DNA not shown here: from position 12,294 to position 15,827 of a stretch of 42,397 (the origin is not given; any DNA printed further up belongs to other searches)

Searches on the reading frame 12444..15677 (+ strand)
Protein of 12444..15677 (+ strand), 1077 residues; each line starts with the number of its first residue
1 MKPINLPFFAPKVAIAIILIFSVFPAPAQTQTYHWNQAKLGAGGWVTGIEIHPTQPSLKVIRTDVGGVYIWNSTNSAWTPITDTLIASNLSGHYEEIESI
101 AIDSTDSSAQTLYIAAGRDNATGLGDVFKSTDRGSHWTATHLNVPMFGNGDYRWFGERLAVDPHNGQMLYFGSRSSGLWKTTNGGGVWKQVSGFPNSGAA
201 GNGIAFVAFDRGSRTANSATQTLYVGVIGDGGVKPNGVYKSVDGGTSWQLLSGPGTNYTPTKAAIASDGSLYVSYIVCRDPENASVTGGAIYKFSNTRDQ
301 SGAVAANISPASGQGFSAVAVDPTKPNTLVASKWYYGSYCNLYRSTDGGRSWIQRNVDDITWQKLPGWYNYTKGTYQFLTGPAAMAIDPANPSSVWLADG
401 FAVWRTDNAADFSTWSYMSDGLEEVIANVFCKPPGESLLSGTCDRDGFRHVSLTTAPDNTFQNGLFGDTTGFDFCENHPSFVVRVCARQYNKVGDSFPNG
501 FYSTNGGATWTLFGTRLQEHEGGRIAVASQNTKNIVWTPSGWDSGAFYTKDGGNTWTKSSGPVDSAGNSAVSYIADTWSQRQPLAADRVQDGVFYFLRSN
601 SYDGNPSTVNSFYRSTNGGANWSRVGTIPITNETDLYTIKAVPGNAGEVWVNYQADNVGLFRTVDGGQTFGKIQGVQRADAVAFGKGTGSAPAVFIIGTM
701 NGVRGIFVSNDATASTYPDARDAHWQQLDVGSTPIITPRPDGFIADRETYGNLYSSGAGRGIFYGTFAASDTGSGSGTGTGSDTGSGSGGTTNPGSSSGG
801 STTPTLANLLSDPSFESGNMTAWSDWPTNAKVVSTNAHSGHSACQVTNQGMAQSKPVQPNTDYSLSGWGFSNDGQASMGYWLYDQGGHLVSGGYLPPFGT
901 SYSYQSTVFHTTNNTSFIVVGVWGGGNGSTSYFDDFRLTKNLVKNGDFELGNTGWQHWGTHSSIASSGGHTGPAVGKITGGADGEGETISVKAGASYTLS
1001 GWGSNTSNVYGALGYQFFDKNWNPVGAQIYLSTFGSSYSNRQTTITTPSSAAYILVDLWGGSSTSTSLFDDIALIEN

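Call 42: search_protein_families(library=pfam, proteins=[window:12444-15677:+], max_evalue=0.01)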
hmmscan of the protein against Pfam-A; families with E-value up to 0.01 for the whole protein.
window:12444-15677:+ (1077 aa): 3 families
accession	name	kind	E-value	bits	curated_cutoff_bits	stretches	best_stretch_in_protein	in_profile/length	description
PF15902.12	Sortilin-Vps10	-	3.1e-13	49.8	33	1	501-563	4-64/446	Sortilin, neurotensin receptor 3,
PF02018.23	CBM_4_9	-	4.3e-12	47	25.9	2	807-874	1-76/136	Carbohydrate binding domain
PF02012.26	BNR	-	3.6e-05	23.5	27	0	501-511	1-11/12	BNR/Asp-box repeat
